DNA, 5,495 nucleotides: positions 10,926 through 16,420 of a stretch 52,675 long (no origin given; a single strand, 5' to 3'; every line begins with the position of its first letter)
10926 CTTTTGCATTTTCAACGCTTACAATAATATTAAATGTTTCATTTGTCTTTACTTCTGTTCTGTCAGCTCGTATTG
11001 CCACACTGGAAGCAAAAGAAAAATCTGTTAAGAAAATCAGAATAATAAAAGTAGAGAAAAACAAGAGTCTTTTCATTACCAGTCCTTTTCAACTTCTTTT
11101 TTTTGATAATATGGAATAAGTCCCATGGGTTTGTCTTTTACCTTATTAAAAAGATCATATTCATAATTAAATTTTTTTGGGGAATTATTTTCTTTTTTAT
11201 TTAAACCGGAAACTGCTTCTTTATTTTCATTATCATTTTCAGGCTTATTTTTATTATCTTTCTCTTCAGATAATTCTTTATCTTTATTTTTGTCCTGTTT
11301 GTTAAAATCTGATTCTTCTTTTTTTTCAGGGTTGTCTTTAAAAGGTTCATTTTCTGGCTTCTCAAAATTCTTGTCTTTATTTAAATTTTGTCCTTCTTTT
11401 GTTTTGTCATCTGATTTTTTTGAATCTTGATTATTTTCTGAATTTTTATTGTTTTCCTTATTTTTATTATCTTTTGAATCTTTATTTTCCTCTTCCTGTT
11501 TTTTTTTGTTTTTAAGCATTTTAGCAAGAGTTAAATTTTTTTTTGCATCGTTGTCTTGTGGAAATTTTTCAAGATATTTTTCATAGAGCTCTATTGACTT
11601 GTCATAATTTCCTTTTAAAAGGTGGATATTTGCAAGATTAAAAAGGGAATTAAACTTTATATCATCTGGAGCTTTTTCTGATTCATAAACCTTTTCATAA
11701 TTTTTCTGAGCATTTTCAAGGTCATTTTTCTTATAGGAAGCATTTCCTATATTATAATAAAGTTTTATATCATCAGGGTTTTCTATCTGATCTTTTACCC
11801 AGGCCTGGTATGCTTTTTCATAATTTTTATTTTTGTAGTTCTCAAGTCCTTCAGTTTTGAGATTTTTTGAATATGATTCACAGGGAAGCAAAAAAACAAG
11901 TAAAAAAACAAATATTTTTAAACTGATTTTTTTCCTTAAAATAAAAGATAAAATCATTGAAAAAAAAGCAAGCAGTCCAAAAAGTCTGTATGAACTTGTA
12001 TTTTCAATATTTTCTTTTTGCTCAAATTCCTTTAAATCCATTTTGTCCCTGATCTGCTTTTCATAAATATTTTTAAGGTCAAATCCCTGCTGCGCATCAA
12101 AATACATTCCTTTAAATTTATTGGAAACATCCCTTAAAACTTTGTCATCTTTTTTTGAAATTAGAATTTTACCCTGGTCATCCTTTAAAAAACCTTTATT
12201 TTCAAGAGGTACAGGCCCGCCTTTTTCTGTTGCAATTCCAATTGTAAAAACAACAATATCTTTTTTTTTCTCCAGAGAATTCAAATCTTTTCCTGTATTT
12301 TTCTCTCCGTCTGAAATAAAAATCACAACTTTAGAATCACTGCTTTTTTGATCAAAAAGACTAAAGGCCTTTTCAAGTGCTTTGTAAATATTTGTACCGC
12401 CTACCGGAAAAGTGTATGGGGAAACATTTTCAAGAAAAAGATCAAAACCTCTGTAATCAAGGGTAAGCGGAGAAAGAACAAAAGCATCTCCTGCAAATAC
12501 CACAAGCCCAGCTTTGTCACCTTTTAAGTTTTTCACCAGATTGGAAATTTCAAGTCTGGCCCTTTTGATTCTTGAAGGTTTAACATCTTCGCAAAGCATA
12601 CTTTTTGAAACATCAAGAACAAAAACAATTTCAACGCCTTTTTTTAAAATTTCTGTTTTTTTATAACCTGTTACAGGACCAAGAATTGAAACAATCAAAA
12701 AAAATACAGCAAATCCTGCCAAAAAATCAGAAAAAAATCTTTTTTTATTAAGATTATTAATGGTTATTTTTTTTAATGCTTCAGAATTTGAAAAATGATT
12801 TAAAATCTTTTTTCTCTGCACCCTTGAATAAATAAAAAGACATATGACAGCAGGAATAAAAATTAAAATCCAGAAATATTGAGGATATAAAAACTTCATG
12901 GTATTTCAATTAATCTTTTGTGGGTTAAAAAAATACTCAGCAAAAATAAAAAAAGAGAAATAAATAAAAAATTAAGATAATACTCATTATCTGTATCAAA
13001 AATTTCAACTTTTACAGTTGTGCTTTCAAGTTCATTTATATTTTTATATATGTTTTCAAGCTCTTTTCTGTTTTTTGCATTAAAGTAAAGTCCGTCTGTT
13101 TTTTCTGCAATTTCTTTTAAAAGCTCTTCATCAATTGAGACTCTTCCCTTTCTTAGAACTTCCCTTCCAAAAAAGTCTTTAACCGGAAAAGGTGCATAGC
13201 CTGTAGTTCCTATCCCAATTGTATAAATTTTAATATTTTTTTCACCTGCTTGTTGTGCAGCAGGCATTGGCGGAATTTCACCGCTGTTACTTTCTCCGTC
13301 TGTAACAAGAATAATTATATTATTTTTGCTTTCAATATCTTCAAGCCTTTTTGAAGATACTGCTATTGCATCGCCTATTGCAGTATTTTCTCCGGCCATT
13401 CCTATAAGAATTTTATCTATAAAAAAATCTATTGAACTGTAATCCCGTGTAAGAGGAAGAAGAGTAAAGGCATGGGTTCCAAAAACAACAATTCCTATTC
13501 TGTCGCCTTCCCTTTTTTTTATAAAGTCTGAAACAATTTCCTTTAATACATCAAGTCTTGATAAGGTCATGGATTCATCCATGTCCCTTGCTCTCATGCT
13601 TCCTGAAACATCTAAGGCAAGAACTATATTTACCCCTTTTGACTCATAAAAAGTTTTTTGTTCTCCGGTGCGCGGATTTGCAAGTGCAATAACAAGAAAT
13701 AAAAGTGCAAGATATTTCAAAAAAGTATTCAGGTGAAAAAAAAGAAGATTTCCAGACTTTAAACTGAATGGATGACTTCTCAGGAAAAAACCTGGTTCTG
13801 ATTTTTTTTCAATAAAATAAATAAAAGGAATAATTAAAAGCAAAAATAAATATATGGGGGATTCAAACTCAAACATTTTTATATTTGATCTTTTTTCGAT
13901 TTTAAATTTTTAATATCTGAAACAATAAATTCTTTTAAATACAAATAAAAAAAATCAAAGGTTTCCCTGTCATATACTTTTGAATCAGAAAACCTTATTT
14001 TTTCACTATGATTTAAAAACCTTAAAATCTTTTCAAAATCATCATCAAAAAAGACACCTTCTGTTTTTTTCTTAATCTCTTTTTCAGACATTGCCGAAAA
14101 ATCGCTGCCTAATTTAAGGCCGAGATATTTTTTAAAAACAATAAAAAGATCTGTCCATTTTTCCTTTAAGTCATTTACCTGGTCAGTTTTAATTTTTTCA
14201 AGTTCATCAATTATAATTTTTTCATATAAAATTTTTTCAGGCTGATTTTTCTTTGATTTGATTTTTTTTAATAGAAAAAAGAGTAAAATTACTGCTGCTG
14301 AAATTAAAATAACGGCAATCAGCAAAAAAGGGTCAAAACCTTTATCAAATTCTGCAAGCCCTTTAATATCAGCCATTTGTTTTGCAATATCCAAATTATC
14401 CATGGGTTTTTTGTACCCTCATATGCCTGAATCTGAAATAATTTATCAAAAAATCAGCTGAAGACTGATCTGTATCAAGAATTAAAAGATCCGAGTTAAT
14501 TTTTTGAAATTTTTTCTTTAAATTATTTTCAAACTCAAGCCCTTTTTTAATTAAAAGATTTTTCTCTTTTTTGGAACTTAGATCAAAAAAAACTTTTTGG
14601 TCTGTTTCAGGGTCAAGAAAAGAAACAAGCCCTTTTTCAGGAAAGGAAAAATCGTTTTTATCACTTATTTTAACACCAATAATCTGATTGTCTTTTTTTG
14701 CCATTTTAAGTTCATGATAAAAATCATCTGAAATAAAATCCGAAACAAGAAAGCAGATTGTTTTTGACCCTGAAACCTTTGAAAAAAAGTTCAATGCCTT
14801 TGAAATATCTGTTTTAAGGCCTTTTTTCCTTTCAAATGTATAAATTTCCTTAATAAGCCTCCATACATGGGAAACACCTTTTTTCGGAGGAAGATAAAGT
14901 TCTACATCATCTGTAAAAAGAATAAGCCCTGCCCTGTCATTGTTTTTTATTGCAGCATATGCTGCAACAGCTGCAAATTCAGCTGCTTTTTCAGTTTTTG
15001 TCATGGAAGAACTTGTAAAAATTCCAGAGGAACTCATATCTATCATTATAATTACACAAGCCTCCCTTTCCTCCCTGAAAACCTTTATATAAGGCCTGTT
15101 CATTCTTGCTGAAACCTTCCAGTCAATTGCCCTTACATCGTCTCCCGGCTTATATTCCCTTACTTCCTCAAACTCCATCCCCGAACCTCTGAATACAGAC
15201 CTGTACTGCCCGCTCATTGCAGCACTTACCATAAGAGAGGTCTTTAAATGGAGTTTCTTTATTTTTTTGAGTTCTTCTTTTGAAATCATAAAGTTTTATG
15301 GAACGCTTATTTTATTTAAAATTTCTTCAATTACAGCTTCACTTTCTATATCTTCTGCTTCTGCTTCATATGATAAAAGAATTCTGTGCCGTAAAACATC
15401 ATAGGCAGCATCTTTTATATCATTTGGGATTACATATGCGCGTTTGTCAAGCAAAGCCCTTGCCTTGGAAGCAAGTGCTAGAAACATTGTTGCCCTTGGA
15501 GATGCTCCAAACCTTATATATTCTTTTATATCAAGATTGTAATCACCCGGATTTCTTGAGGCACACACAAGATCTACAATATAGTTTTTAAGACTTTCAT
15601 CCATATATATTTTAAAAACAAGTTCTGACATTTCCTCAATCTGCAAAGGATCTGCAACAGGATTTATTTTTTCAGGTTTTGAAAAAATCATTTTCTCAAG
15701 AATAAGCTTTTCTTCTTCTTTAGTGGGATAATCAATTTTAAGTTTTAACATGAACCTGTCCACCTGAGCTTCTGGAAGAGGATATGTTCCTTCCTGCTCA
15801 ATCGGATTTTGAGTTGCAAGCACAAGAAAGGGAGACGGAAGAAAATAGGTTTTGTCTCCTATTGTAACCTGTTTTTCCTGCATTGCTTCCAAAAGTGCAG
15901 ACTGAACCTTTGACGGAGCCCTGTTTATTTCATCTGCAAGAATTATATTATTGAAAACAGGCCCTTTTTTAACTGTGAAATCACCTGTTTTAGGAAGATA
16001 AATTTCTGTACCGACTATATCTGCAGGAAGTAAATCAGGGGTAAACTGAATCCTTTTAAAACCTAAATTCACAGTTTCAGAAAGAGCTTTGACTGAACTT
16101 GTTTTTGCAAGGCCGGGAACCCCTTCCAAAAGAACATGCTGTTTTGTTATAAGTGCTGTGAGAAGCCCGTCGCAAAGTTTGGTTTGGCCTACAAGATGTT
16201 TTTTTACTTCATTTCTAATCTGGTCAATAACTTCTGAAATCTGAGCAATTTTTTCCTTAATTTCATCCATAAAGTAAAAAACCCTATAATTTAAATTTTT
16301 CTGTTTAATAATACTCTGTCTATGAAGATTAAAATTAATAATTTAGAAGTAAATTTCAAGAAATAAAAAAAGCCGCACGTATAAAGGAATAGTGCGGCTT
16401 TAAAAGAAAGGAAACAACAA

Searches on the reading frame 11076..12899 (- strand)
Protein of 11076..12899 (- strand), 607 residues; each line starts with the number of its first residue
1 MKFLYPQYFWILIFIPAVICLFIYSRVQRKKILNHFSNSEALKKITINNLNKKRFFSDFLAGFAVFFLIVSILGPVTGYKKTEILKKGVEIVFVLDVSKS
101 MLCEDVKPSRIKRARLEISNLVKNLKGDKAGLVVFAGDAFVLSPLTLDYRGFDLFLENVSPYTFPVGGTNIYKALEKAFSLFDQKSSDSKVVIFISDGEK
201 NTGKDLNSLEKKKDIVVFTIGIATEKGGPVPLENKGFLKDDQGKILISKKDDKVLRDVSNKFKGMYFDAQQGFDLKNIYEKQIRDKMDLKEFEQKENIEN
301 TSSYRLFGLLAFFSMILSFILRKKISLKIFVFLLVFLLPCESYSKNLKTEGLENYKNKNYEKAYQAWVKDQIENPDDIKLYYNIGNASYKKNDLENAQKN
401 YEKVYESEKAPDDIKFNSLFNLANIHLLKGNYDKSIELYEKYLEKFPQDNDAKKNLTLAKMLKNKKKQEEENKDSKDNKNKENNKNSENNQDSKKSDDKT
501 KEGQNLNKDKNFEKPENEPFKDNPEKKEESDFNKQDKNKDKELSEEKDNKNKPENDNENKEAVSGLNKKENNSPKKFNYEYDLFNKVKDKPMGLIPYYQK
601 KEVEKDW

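Call 23: find_encoding_contigs(protein=window:11076-12899:-, flank=10000, max_places=1)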
Protein window:11076-12899:- (607 aa): no gene with exactly this product is on record in the collection.

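Call 24: search_protein_families(library=pfam, max_evalue=0.001, proteins=[window:11076-12899:-])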
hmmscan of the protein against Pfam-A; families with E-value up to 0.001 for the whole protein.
window:11076-12899:- (607 aa): 15 families
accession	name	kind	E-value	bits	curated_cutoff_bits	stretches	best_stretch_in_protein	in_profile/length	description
PF13519.12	VWA_2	-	3.5e-20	73.1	27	1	91-199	1-107/107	von Willebrand factor type A domain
PF00092.34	VWA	-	2.3e-15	57.7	23.8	1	91-248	2-140/174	von Willebrand factor type A domain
PF07719.23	TPR_2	-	1.2e-12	47.3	27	1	418-449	3-34/34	Tetratricopeptide repeat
PF00515.34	TPR_1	-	5.9e-10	39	27.8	1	418-449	3-34/34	Tetratricopeptide repeat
PF13424.12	TPR_12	-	2.1e-09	37.9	30.1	1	379-444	4-73/77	Tetratricopeptide repeat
PF13181.12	TPR_8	-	2.3e-08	34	25.7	1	379-408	2-31/34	Tetratricopeptide repeat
PF13432.12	TPR_16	-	2e-06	28.5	32.7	1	382-449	1-64/65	Tetratricopeptide repeat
PF13176.12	TPR_7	-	3.2e-06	27.2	27.9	1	418-445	1-30/36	Tetratricopeptide repeat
PF13174.12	TPR_6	-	1.4e-05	25.8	26.3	0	418-448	2-32/33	Tetratricopeptide repeat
PF13431.12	TPR_17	-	5.1e-05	23.7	24.4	0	413-436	12-33/34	Tetratricopeptide repeat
PF05762.20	VWA_CoxE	-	0.00016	21.6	26.4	1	87-201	55-162/222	VWA domain containing CoxE-like protein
PF07584.16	BatA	-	0.00017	22.4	25.9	1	1-75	1-77/77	Aerotolerance regulator N-terminal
PF13428.12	TPR_14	-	0.00022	22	23.5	0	419-456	4-41/44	Tetratricopeptide repeat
PF14559.12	TPR_19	-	0.00023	21.8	25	1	391-453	4-62/68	Tetratricopeptide repeat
PF13768.12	VWA_3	-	0.0003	21.3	27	1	90-222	2-133/155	von Willebrand factor type A domain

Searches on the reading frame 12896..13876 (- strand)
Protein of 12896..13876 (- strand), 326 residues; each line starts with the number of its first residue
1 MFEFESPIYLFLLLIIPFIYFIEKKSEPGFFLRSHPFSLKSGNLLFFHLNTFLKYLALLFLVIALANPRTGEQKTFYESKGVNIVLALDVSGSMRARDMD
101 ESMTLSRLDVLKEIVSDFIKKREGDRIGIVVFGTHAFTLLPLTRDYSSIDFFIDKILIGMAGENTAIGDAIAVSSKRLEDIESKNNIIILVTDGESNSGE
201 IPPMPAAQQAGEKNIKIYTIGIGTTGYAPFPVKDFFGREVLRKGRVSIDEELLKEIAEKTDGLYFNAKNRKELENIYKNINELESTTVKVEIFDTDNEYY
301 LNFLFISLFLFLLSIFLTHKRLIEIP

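Call 24: search_protein_families(library=pfam, max_evalue=0.001, proteins=[window:12896-13876:-])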
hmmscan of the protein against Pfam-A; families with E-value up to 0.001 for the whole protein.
window:12896-13876:- (326 aa): 4 families
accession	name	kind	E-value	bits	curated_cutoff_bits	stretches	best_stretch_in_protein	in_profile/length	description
PF00092.34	VWA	-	1.5e-22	81.1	23.8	1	83-278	1-173/174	von Willebrand factor type A domain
PF13519.12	VWA_2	-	9e-20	71.7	27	1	84-195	1-107/107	von Willebrand factor type A domain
PF06707.17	DUF1194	-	1.2e-07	31.6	27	1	161-242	91-175/206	Protein of unknown function (DUF1194)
PF01882.25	DUF58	-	2.6e-05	24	23.4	1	74-193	28-142/216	Protein of unknown function DUF58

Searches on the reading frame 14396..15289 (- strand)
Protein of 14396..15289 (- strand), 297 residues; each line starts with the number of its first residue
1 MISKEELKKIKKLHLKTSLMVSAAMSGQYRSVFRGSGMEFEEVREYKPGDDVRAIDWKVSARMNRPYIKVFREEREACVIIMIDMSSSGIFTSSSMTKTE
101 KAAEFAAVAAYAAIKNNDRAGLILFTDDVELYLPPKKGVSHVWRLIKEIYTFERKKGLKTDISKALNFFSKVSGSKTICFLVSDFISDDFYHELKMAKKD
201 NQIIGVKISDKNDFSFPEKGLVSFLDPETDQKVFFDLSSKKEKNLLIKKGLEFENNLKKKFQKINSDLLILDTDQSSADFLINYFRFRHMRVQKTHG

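Call 24: search_protein_families(library=pfam, max_evalue=0.001, proteins=[window:14396-15289:-])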
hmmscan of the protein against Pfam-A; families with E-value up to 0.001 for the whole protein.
window:14396-15289:- (297 aa): 2 families
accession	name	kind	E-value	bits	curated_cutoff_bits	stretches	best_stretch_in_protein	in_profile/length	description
PF01882.25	DUF58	-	5e-61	206.1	23.4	1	42-239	1-199/216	Protein of unknown function DUF58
PF13519.12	VWA_2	-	3.1e-11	44.3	27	1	79-185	1-106/107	von Willebrand factor type A domain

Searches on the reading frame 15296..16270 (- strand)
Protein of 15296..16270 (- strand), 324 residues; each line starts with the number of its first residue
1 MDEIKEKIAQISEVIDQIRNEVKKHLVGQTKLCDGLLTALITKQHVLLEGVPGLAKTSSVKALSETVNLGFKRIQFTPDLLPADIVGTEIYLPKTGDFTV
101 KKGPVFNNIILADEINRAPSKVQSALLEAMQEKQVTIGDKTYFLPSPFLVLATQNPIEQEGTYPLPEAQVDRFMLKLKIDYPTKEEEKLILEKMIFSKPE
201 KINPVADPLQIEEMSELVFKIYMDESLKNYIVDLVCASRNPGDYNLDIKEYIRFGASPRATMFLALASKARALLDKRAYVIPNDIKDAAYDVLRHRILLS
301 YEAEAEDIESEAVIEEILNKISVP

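Call 24: search_protein_families(library=pfam, max_evalue=0.001, proteins=[window:15296-16270:-])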
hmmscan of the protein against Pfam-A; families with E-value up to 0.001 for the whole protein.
window:15296-16270:- (324 aa): 8 families
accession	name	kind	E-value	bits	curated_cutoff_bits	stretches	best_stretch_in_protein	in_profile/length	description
PF07726.17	AAA_3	-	7.2e-65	217.2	27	1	45-175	1-131/131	ATPase family associated with various cellular activities (AAA)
PF17863.7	AAA_lid_2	-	2.6e-21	75.6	22.7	1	248-317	5-74/74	AAA lid domain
PF20030.5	bpMoxR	-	9.8e-15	54.6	27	1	15-191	3-178/205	MoxR domain in the MoxR-vWA-beta-propeller ternary systems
PF07728.20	AAA_5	-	2e-11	44.5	22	1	45-173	1-139/139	AAA domain (dynein-related subfamily)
PF00493.29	MCM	-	1.2e-06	28.2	23.3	1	8-160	22-175/224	MCM P-loop domain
PF05496.18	RuvB_N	-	0.00021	21.5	27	0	43-137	33-115/159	Holliday junction DNA helicase RuvB P-loop domain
PF00004.35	AAA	-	0.00034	21.5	21.2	0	46-156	1-110/131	ATPase family associated with various cellular activities (AAA)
PF00158.32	Sigma54_activat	-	0.00044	20.4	20.2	1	40-159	19-147/168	Sigma-54 interaction domain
